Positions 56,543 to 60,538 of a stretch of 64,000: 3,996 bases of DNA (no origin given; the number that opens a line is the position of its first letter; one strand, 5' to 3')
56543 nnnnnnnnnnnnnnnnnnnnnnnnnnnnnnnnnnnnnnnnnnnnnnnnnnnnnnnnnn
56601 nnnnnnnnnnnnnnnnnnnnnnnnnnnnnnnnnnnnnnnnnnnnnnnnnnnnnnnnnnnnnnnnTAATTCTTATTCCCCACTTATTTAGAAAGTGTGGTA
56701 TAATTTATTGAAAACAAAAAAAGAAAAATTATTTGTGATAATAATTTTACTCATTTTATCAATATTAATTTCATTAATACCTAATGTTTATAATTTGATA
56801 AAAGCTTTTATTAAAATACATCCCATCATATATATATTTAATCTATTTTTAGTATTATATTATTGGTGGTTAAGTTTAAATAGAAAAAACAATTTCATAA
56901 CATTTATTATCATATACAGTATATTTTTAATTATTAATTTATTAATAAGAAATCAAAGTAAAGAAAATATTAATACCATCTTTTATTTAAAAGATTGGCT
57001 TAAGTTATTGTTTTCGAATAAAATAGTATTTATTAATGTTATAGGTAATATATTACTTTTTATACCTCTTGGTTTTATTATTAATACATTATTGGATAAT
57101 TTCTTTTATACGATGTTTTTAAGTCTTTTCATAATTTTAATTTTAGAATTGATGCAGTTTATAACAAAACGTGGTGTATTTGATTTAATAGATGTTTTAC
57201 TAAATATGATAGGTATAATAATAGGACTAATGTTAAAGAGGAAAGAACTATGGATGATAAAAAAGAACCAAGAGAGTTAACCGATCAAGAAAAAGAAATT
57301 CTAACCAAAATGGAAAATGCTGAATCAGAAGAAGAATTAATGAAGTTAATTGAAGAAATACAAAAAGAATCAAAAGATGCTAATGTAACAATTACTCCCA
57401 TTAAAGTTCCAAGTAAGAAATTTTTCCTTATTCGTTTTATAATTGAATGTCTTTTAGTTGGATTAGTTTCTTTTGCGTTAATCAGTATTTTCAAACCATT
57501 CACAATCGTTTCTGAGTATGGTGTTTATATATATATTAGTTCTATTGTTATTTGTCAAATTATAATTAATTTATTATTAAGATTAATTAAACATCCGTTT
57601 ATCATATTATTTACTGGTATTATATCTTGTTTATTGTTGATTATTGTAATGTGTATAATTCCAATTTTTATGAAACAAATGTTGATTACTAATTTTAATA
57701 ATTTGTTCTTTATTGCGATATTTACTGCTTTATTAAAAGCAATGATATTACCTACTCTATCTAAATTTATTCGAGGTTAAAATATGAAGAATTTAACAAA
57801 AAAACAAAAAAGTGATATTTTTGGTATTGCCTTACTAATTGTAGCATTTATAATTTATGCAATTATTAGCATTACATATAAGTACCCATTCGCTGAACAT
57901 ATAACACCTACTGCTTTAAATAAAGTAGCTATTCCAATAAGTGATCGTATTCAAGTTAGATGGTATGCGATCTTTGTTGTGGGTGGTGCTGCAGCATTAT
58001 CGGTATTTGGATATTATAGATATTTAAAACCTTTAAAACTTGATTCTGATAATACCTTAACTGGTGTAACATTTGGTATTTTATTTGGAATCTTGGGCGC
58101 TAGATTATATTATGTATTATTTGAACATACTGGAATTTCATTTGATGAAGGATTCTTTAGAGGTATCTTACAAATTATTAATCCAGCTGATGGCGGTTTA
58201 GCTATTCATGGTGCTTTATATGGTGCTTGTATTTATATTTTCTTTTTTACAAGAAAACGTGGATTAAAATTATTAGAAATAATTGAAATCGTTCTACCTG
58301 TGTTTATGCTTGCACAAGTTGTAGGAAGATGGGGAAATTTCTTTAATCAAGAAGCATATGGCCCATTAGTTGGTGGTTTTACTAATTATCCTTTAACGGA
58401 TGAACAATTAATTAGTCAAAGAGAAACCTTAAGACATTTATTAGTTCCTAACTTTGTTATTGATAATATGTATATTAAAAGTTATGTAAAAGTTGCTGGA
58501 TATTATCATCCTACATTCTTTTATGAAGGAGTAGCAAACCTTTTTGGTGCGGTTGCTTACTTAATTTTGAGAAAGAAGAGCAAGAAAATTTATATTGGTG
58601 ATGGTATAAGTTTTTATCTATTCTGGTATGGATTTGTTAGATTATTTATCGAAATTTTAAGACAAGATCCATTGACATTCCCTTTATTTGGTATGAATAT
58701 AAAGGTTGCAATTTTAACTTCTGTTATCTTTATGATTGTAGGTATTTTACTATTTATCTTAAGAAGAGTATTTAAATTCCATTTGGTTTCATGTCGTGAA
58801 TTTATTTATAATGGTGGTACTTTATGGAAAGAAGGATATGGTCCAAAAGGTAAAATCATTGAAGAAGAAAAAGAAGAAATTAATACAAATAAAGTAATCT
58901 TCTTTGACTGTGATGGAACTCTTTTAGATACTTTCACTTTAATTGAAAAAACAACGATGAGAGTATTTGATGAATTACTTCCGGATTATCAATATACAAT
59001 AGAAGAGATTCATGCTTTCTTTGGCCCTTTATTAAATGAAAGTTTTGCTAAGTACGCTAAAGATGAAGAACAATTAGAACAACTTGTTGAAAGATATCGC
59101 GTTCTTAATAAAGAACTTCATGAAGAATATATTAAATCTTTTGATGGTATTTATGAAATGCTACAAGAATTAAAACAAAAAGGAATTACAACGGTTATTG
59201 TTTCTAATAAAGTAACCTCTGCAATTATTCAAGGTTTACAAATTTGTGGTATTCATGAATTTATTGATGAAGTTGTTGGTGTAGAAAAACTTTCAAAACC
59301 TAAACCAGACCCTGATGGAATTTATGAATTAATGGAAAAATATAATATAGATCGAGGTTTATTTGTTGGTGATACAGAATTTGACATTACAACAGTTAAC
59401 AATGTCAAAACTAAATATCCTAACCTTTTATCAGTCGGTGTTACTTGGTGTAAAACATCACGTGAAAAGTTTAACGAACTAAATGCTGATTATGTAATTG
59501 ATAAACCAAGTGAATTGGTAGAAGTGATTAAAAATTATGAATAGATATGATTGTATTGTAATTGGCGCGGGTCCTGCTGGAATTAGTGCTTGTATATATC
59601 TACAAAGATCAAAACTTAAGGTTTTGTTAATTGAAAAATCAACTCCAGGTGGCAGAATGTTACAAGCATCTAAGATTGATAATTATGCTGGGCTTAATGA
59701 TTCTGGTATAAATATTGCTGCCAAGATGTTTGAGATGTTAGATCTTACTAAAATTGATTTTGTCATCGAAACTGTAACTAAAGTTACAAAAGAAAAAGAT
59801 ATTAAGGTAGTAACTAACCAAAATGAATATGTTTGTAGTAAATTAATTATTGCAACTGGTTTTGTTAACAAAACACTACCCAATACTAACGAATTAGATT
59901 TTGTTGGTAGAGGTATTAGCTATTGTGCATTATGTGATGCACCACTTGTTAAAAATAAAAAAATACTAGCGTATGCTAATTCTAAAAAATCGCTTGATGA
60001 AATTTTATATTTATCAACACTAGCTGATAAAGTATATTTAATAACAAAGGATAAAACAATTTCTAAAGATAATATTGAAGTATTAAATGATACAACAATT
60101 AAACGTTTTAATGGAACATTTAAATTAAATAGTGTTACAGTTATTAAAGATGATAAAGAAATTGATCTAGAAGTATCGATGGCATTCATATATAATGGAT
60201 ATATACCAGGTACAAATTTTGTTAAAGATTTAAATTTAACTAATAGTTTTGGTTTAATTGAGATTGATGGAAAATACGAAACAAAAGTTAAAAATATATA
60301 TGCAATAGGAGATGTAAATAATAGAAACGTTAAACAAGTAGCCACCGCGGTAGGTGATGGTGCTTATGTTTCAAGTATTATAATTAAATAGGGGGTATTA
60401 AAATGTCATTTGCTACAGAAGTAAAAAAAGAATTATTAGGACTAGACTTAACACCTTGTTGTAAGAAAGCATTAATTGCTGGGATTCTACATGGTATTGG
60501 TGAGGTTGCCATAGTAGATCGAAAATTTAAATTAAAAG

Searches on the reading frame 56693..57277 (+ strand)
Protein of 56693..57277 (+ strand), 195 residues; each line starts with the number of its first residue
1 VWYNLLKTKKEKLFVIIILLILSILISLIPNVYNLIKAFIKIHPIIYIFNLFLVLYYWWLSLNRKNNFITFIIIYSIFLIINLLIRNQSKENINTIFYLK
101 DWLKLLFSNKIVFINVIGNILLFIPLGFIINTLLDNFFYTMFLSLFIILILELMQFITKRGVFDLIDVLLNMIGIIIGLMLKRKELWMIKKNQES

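Call 33: search_protein_families(library=pfam, proteins=[window:56693-57277:+], max_evalue=0.0001)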
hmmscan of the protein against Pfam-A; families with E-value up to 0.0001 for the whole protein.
window:56693-57277:+ (195 aa): 1 family
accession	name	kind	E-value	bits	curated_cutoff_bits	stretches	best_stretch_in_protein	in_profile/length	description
PF04892.17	VanZ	-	4.5e-13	50.4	30.1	1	72-181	33-121/126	VanZ like family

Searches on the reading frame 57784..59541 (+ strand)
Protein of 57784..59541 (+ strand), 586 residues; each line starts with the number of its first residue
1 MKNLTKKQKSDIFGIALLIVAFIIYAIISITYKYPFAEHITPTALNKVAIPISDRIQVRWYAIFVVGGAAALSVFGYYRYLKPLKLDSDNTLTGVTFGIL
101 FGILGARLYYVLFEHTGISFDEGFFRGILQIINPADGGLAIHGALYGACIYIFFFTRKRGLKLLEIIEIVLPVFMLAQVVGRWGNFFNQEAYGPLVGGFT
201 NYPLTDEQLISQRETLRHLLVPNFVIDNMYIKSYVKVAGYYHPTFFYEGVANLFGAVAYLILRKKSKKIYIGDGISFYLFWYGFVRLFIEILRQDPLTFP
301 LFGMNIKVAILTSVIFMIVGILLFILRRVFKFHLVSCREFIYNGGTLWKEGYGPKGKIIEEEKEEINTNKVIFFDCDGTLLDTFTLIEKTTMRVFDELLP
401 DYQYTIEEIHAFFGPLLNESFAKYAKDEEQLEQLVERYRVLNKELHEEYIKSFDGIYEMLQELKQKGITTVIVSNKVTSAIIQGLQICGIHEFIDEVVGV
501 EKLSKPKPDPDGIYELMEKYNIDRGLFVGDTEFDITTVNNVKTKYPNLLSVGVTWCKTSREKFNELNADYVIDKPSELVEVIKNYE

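Call 15: search_protein_families(library=pfam, proteins=[window:57784-59541:+], max_evalue=0.0001)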
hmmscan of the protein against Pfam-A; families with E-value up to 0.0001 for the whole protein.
window:57784-59541:+ (586 aa): 4 families
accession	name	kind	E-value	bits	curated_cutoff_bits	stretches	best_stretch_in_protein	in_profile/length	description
PF01790.23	LGT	-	2e-50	171.8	24.9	1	48-325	2-239/240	Prolipoprotein diacylglyceryl transferase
PF13419.12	HAD_2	-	1.6e-37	129.8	23.8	1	372-543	1-173/178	Haloacid dehalogenase-like hydrolase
PF00702.32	Hydrolase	-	6.5e-21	76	26.4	1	370-536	2-185/191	haloacid dehalogenase-like hydrolase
PF12710.13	HAD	-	2.8e-06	28.3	27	1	372-497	1-131/189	haloacid dehalogenase-like hydrolase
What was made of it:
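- On Bacterial lipoprotein: Lgt is present in the window, fused to a HAD domain (57784-59544, call 15).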

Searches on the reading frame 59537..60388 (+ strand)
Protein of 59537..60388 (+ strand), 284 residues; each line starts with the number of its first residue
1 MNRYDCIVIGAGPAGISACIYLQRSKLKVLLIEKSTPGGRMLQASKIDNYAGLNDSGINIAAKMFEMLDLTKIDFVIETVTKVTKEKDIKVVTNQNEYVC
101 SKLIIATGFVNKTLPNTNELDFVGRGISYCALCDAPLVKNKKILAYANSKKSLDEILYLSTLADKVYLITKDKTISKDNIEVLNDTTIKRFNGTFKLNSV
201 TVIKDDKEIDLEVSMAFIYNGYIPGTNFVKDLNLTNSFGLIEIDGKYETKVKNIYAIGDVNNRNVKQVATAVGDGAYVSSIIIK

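Call 15: search_protein_families(library=pfam, proteins=[window:59537-60388:+], max_evalue=0.0001)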
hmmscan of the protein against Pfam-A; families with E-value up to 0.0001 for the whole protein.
window:59537-60388:+ (284 aa): 9 families
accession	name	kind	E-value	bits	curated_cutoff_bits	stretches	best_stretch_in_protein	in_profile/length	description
PF07992.20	Pyr_redox_2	-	5.1e-33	115.2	26.1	1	4-275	1-291/291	Pyridine nucleotide-disulphide oxidoreductase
PF13738.12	Pyr_redox_3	-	2.9e-12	46.9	30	2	7-38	1-33/305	Pyridine nucleotide-disulphide oxidoreductase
PF03486.20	HI0933_like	-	2.1e-08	34.4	50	1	5-43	2-40/244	HI0933-like protein Rossmann domain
PF13450.12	NAD_binding_8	-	1.1e-06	29.3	21.9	1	8-44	1-38/68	NAD(P)-binding Rossmann-like domain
PF01134.28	GIDA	-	1.5e-06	28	22.1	1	5-37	1-29/391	Glucose inhibited division protein A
PF01266.30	DAO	-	1.6e-06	28.4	27.9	1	5-39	1-37/353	FAD dependent oxidoreductase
PF00890.30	FAD_binding_2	-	2.6e-06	27.3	20.4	1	5-39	1-36/414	FAD binding domain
PF01946.23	Thi4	-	8.7e-06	25.6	26.2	1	4-39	18-55/235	Thi4 family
PF12831.13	FAD_oxidored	-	3.9e-05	23.5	27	1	5-39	1-36/416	FAD dependent oxidoreductase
